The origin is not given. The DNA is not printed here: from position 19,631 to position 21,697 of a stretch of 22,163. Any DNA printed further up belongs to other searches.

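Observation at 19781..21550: Intronless RING-less B-box/coiled-coil/NHL gene immediately beside a young retrotransposon and satellite relics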

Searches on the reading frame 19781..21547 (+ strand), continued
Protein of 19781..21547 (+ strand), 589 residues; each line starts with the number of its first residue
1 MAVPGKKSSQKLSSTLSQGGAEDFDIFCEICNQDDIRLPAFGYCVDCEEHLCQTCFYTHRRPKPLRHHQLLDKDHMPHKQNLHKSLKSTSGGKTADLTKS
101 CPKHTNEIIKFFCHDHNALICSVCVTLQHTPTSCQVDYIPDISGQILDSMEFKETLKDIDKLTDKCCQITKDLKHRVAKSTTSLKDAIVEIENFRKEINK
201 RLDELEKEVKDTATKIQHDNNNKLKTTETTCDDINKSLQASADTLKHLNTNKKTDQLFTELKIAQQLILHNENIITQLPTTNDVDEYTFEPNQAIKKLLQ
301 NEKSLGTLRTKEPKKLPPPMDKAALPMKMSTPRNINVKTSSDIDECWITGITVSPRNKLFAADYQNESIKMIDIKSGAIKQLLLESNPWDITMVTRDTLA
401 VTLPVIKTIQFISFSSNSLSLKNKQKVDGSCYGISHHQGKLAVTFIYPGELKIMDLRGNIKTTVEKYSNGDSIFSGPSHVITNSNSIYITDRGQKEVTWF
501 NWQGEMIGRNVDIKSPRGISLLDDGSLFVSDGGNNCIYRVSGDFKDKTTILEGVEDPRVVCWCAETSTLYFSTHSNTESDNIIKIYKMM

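Call 19: find_encoding_contigs(protein=P0012, flank=10000, max_places=2)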
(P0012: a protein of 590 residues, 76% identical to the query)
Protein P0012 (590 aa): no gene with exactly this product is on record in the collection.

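Call 27: search_solved_structures(query=A3, max_evalue=0.01)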
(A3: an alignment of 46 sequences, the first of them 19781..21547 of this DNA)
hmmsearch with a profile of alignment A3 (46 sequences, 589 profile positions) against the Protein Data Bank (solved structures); distinct sequences matched with E-value up to 0.01: 54.
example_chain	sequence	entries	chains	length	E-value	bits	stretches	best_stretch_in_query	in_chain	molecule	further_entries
6rej_A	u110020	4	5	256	2.7e-19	72.2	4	478-557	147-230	Pizza6-SH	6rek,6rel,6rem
6qsd_A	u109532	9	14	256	3.4e-18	68.5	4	476-549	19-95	Pizza6S | Pizza6-S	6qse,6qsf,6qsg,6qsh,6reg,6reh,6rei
3wwa_A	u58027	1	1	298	4.2e-18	68.2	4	475-556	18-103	Pizza7H protein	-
6f0t_A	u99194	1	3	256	1e-17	66.9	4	476-549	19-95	Pizza6-SFW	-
6d69_A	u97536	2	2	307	2.8e-17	65.5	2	437-536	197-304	NHL Repeat Region of D. melanogaster Thin | Thin, isoform D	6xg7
6ren_A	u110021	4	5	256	4.6e-15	58.2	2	476-549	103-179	3fPizza6-SH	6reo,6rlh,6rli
3ww9_A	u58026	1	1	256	5.4e-15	58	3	476-557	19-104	pizza6 protein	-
7zqg_A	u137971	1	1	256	3.3e-14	55.4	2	475-557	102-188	Pizza6-KSH-TSH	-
7zq2_A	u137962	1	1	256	4.3e-14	55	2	476-557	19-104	Pizza6-RSH-TSH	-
7zcj_A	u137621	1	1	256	4.6e-14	54.9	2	475-549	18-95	Pizza6-TNH-TSH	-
7zpz_A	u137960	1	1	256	5e-14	54.8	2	476-549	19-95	Pizza6-TSR-TSH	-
7zpw_A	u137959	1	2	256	5.4e-14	54.7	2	476-549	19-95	Pizza6-TSK-TSH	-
7zph_A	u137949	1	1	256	5.9e-14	54.5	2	475-549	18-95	Pizza6-TNK-RSH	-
6f0s_A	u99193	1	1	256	2.6e-13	52.4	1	476-549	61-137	Pizza6-SYW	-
6i38_A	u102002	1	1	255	5.2e-13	51.4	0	471-549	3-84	nv2Pizza6-AYW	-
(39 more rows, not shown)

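Call 29: find_related_loci(query=window:19781-21547:+, collection=metagenome_contigs, flank=5000)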
Query window:19781-21547:+ (589 aa) in metagenome_contigs; peptide patterns used: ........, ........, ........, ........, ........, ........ (x = any residue, [..] = any of these).
54 stretches matched a pattern, but none encodes a relative of the query by tblastn (E <= 1e-3).

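Call 30: find_related_loci(query=A3, collection=metagenome_contigs, flank=5000)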
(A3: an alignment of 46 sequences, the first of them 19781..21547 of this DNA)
Query A3 (589 aa) in metagenome_contigs; peptide patterns used: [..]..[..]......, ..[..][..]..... (x = any residue, [..] = any of these).
79 stretches matched a pattern; 7 encode a relative of the query (tblastn E <= 1e-3); 7 distinct loci.
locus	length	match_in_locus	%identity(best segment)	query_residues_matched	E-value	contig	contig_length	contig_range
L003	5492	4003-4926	30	22-331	1e-44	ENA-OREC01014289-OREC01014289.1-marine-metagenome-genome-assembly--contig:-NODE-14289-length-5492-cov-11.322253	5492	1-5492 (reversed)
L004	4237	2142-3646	29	1-543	2e-51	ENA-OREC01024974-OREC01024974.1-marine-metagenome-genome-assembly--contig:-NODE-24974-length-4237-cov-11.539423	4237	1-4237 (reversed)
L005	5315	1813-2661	26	28-308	5e-22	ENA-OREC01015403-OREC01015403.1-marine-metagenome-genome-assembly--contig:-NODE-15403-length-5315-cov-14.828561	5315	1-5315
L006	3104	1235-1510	34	28-128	6e-11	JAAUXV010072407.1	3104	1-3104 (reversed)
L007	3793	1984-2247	34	40-139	3e-10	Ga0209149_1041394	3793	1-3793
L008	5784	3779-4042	34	40-139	3e-10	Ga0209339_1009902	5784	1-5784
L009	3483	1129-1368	32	40-124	2e-6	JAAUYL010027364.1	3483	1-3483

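Call 32: find_encoding_contigs(protein=P0020, flank=5000, max_places=2)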
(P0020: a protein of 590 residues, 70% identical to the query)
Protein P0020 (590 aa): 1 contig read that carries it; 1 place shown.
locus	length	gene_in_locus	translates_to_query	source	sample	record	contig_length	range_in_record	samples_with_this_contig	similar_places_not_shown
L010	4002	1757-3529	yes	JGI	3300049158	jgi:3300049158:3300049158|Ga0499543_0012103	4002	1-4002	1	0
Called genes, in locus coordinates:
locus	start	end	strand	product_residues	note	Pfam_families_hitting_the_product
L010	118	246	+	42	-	-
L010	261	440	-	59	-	-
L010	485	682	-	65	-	-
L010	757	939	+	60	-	-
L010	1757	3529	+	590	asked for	PF00643:zf-B_box (faint), PF22586:ANCHR-like_BBOX (weak), PF01436:NHL (faint)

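Call 33: find_encoding_contigs(protein=P0016, flank=5000, max_places=2)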
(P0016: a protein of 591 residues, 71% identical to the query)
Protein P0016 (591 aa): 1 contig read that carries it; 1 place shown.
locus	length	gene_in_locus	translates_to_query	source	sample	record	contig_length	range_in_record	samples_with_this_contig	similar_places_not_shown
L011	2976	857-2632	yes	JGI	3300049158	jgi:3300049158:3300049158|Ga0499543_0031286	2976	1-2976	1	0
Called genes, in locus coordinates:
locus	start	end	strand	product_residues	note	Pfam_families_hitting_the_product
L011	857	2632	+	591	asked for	PF22586:ANCHR-like_BBOX (weak), PF00643:zf-B_box (weak), PF01436:NHL (faint)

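Call 34: find_encoding_contigs(protein=P0027, flank=5000, max_places=2)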
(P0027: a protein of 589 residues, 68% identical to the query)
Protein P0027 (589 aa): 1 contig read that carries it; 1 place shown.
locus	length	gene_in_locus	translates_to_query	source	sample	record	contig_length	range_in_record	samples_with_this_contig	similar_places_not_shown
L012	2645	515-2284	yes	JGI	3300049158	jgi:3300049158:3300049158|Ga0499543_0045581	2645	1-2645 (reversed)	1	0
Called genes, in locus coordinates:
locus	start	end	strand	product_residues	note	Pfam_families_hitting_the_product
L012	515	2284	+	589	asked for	PF00643:zf-B_box (faint), PF01436:NHL (faint)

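Call 41: predict_structure(alignment_id=A3)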
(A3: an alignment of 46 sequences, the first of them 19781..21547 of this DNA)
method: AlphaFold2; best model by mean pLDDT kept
length: 589 residues; sequences in the alignment: 46
mean_pLDDT: 77.3   pTM: 0.49
mean pLDDT of the five models: 77.3, 76.5, 75.7, 73.7, 69.9
residues with pLDDT >= 90: 215; 70-90: 203; 50-70: 101; < 50: 70
segments of 3 or more residues with pLDDT < 50: 1-24, 62-66, 80-96, 306-325
pLDDT, mean of each block of 10 residues (from residue 1): 29 25 55 61 75 73 55 70 32 47 70 72 69 69 60 70 68 67 68 76 77 78 80 85 89 86 86 80 65 64 45 34 56 92 95 89 98 93 98 96 98 94 96 96 97 95 91 95 95 94 91 90 92 93 86 92 92 88 90
secondary structure, 60 per line:
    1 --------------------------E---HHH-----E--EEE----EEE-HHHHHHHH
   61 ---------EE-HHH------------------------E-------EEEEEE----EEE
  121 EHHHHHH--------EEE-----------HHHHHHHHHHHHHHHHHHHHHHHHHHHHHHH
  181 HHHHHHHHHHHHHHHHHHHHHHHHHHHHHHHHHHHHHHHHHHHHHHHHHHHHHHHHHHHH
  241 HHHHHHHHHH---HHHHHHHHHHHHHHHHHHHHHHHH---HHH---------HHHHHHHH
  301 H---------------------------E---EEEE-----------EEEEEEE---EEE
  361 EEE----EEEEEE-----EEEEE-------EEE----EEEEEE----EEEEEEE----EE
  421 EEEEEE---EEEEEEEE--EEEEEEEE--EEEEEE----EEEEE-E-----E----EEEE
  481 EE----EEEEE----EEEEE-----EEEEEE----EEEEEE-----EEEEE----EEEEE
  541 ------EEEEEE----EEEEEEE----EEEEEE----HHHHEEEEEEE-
elements in order: E42-44 E49-51 H53-60 E108-113 E118-121 H122-127 E136-138 H150-250 H254-277 H293-301 E333-336 E348-354 E358-363 E368-373 E379-383 E391-393 E398-403 E408-414 E419-426 E430-437 E440-447 E450-455 E460-464 E477-482 E487-491 E496-500 E506-511 E516-521 E527-531 E536-540 E547-552 E557-563 E568-573 H578-581 E582-588

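Call 45: fold_search(model_id=the predicted structure, library=pdb)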
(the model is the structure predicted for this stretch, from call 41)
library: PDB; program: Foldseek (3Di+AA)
matches with E <= 10: 1518; with E <= 0.001: 1132
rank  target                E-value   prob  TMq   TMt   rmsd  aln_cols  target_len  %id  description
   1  6d69                  3.1e-15  1.00  0.37  0.70   4.5       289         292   15  Crystal Structure of the NHL Repeat Region of D. melanogaster Thin (released 2019-04-24)
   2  1q7f_B                1.1e-14  1.00  0.38  0.76   3.1       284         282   17  Brain Tumor NHL domain (released 2003-10-21)
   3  7qrv_A                1.8e-14  1.00  0.38  0.77   3.4       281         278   20  Crystal structure of NHL domain of TRIM2 (full C-terminal) (released 2022-05-04)
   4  7b96_A                2.6e-14  1.00  0.38  0.78   3.3       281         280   21  NHL domain of human TRIM2 (released 2022-01-12)
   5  7b2r_A                3.3e-14  1.00  0.38  0.78   3.1       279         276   20  Crystal structure of NHL domain of TRIM2 (released 2021-01-13)
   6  7b2r_B                3.8e-14  1.00  0.38  0.78   3.3       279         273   21  Crystal structure of NHL domain of TRIM2 (released 2021-01-13)
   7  6xg7                  5.0e-14  1.00  0.38  0.74   3.8       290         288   14  1.3 A Resolution Structure of the of the NHL Repeat Region of D. melanogaster Thin (released 2020-12-16)
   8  7zcj                  5.9e-14  1.00  0.36  0.79   4.0       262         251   15  Crystal structure of Pizza6-TNH-TSH with Silicotungstic Acid (STA) polyoxometalate (released 2023-04-19)
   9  4zlr_B                6.2e-14  1.00  0.36  0.73   3.6       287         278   18  Structure of the Brat-NHL domain bound to consensus RNA motif (released 2015-11-11)
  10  7qrv_D                1.0e-13  1.00  0.38  0.76   3.4       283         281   20  Crystal structure of NHL domain of TRIM2 (full C-terminal) (released 2022-05-04)
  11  6rej                  1.5e-13  1.00  0.36  0.81   3.6       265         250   16  Crystal structure of Pizza6-SH with Zn2+ (released 2019-07-31)
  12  7nyq_B                1.5e-13  1.00  0.38  0.76   3.5       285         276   14  Crystal structure of the Mei-P26 NHL domain (released 2022-05-04)
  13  5ex7_A                2.0e-13  1.00  0.37  0.76   3.6       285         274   18  Crystal structure of Brat NHL domain in complex with an 8-nt hunchback mRNA (released 2015-12-09)
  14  6qsd                  2.2e-13  1.00  0.36  0.79   3.8       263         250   16  Crystal structure of Pizza6S (released 2020-03-18)
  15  4zlr_A                2.9e-13  1.00  0.37  0.74   3.6       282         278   18  Structure of the Brat-NHL domain bound to consensus RNA motif (released 2015-11-11)
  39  7nyq_A                2.8e-12  1.00  0.38  0.77   3.5       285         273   14  Crystal structure of the Mei-P26 NHL domain (released 2022-05-04)
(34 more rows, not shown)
